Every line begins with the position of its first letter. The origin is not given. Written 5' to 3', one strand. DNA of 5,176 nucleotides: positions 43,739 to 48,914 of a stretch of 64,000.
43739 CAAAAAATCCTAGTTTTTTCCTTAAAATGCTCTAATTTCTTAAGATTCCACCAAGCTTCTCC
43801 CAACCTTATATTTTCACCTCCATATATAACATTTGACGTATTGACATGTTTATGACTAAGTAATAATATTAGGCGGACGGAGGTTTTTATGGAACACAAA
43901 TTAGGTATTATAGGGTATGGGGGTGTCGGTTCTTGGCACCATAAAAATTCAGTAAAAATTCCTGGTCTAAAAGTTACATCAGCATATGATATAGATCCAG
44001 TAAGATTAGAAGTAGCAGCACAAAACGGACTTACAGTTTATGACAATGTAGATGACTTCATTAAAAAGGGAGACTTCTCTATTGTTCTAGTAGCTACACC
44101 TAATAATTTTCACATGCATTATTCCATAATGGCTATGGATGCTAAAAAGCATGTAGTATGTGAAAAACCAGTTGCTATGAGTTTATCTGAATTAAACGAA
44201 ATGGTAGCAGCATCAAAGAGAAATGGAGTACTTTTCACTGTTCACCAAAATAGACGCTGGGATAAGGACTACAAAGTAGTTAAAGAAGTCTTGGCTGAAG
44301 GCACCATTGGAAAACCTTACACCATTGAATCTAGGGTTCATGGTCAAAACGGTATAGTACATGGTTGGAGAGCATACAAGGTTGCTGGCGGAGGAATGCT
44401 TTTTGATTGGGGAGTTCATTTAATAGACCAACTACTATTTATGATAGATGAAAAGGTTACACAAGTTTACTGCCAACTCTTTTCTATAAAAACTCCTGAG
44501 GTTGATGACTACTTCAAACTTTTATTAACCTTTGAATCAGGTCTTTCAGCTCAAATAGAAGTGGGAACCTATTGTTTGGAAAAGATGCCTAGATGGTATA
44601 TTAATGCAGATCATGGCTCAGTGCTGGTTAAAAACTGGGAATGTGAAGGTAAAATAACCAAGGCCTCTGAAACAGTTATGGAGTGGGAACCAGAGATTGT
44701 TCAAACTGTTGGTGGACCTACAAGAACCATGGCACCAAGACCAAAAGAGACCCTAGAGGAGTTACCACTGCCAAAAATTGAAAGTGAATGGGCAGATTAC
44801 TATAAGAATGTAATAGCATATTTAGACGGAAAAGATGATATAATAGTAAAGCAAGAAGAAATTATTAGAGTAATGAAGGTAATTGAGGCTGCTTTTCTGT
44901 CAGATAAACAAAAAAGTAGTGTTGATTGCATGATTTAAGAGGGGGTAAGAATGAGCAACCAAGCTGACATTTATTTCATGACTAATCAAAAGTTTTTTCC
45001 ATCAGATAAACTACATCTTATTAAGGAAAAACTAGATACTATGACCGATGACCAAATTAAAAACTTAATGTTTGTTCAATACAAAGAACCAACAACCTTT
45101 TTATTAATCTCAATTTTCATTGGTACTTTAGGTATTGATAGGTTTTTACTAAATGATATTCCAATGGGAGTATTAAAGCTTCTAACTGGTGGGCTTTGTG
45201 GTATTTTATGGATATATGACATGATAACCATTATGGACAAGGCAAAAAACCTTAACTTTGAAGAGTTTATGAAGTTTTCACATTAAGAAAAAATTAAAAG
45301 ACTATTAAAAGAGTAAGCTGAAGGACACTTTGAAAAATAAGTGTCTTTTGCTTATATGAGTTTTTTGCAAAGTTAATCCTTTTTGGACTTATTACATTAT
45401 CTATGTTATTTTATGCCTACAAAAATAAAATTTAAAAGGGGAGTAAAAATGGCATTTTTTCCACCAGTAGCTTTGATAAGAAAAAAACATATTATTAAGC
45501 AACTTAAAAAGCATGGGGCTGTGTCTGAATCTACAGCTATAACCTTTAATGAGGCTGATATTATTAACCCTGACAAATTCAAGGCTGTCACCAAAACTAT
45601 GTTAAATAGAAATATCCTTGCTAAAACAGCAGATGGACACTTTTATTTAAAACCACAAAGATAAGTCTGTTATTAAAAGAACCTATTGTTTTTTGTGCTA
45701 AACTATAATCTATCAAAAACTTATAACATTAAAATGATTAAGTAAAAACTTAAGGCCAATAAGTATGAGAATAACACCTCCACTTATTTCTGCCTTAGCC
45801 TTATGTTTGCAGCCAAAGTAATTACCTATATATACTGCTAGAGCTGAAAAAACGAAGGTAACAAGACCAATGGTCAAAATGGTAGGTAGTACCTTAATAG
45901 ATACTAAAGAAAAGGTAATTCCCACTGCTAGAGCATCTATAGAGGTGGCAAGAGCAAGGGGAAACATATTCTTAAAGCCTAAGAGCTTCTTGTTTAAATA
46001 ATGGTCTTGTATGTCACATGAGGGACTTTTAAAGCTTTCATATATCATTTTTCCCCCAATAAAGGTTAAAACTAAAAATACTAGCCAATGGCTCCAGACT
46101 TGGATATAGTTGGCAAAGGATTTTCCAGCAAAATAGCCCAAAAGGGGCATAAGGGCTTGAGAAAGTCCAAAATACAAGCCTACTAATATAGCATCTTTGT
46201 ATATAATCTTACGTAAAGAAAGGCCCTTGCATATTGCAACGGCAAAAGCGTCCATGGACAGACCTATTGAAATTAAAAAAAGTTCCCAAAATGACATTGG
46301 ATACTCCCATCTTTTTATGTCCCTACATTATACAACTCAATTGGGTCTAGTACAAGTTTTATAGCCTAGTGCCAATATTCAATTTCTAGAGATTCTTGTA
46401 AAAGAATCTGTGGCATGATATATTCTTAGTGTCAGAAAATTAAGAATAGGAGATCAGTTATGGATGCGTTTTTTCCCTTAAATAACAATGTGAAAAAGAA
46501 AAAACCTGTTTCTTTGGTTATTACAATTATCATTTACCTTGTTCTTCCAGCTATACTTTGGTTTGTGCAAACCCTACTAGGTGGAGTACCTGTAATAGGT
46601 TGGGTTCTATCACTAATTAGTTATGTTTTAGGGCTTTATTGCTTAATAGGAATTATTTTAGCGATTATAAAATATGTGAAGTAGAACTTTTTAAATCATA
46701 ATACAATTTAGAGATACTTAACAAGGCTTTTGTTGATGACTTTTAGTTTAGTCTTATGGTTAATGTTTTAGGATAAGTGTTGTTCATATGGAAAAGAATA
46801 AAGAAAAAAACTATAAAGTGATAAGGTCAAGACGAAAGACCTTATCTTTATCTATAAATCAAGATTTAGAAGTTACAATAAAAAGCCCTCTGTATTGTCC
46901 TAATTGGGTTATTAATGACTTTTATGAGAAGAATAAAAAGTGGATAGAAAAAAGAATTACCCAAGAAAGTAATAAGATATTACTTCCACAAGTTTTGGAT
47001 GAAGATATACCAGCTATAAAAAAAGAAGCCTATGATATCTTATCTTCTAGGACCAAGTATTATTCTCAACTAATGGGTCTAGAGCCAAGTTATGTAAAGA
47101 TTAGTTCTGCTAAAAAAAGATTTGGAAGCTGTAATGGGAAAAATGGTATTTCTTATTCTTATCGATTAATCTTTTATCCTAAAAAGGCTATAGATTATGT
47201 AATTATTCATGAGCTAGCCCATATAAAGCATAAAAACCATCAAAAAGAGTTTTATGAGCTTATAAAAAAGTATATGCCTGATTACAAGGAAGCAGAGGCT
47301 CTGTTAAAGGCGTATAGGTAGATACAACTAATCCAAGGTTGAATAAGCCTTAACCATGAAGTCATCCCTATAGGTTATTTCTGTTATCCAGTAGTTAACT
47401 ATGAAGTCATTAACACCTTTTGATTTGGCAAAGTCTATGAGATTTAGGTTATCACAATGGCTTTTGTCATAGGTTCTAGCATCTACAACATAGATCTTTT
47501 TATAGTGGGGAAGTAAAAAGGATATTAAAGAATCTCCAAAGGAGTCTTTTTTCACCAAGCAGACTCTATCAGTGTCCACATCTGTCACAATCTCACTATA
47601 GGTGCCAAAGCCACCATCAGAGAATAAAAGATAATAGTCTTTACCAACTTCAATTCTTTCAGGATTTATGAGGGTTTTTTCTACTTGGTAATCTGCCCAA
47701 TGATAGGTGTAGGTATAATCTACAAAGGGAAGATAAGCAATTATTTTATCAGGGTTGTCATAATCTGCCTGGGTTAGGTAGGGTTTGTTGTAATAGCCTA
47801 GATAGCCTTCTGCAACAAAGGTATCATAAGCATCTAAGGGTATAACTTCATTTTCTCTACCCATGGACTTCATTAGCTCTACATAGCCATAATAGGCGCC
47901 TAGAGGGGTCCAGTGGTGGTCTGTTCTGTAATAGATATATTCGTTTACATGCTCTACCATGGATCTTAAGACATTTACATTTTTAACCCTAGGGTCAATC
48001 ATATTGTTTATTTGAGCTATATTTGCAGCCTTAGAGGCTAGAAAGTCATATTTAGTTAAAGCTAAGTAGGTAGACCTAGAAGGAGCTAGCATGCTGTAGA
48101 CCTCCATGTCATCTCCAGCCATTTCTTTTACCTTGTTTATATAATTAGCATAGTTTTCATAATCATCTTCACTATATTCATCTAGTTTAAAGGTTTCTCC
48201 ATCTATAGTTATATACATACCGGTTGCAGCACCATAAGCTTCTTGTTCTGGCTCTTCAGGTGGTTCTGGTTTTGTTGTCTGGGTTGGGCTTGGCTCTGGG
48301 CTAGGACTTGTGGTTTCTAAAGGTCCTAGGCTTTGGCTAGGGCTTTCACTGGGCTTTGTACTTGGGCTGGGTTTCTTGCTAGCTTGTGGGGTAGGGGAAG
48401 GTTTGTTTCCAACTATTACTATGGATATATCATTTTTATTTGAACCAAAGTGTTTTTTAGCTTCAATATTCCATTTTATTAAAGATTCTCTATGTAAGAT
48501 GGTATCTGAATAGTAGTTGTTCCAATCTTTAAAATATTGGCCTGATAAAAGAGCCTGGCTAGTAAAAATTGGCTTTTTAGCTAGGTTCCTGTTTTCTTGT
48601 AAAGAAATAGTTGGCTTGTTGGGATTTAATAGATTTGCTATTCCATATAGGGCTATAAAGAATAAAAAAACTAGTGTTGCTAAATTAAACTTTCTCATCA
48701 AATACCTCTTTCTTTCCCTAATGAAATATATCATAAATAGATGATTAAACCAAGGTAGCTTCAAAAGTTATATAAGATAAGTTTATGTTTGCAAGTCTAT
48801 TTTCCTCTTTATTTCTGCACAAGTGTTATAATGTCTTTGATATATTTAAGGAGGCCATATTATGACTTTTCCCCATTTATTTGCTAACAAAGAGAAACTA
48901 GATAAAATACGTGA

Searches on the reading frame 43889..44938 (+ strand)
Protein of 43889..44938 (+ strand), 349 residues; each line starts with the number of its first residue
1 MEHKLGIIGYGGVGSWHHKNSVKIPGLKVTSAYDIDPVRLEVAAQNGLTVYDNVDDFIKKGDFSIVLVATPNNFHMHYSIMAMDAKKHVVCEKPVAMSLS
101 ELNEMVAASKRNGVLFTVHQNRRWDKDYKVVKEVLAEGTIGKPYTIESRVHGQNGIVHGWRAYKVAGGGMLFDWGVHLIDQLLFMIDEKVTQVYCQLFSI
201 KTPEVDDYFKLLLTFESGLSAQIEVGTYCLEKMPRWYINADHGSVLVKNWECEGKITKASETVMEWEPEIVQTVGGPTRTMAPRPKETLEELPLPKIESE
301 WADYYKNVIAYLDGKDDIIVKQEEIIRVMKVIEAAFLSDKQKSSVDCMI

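Call 32: search_protein_families(library=pfam, proteins=[window:43889-44938:+], max_evalue=0.001)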
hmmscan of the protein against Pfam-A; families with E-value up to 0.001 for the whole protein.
window:43889-44938:+ (349 aa): 3 families
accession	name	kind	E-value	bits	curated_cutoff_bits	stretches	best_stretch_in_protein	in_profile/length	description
PF22725.1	GFO_IDH_MocA_C3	-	4.2e-26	91.8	27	1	129-245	2-123/124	GFO/IDH/MocA C-terminal domain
PF01408.29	GFO_IDH_MocA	-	7.1e-25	88.5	24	1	4-118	2-118/120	Oxidoreductase family, NAD-binding Rossmann fold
PF02894.22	GFO_IDH_MocA_C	-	3.2e-17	63.5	22.9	1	132-345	1-216/218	Oxidoreductase family, C-terminal alpha/beta domain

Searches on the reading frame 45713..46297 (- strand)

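Call 32: search_protein_families(library=pfam, proteins=[window:45713-46297:-], max_evalue=0.001)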
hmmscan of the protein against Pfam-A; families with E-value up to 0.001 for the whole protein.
window:45713-46297:- (194 aa): 1 family
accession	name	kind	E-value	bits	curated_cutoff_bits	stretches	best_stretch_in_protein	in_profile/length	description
PF02659.21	Mntp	-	4.2e-50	169.9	24.4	1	32-185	3-152/152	Putative manganese efflux pump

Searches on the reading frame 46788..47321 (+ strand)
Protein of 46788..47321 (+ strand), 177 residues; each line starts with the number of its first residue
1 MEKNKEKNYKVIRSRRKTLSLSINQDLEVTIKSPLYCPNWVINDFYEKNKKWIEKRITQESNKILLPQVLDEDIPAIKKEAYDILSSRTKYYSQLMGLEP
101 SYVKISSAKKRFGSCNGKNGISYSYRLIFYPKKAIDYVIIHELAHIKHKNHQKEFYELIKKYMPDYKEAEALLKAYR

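Call 32: search_protein_families(library=pfam, proteins=[window:46788-47321:+], max_evalue=0.001)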
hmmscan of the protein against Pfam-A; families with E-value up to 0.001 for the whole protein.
window:46788-47321:+ (177 aa): 2 families
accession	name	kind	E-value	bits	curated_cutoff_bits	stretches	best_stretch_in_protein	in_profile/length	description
PF01863.23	YgjP-like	-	2.6e-42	145.6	26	2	77-175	108-206/207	YgjP-like, metallopeptidase domain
PF08325.16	WLM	-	1.5e-06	28.9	26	1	129-170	77-118/190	WLM domain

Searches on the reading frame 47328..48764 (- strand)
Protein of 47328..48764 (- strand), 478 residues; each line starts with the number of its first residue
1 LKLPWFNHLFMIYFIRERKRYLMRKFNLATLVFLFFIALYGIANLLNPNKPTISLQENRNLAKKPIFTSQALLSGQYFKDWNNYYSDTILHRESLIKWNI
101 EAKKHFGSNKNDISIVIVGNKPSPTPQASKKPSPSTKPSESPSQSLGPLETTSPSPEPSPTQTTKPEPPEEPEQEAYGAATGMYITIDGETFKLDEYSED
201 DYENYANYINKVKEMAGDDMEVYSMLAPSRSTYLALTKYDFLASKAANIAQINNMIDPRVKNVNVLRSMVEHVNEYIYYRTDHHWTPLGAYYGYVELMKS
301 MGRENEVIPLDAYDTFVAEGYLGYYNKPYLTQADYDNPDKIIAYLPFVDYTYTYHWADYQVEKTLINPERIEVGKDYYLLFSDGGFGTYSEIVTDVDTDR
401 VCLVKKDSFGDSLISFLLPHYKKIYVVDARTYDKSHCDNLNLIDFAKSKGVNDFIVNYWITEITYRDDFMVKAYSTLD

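Call 32: search_protein_families(library=pfam, proteins=[window:47328-48764:-], max_evalue=0.001)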
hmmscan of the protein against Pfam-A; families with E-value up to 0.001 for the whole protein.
window:47328-48764:- (478 aa): 2 families
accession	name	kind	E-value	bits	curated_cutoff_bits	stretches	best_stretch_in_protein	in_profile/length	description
PF14286.12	DHHW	-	3.7e-39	135.5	25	1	57-427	1-385/385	DHHW protein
PF16822.11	ALGX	-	1.3e-05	25.5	26.5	1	267-305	93-134/268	SGNH hydrolase-like domain, acetyltransferase AlgX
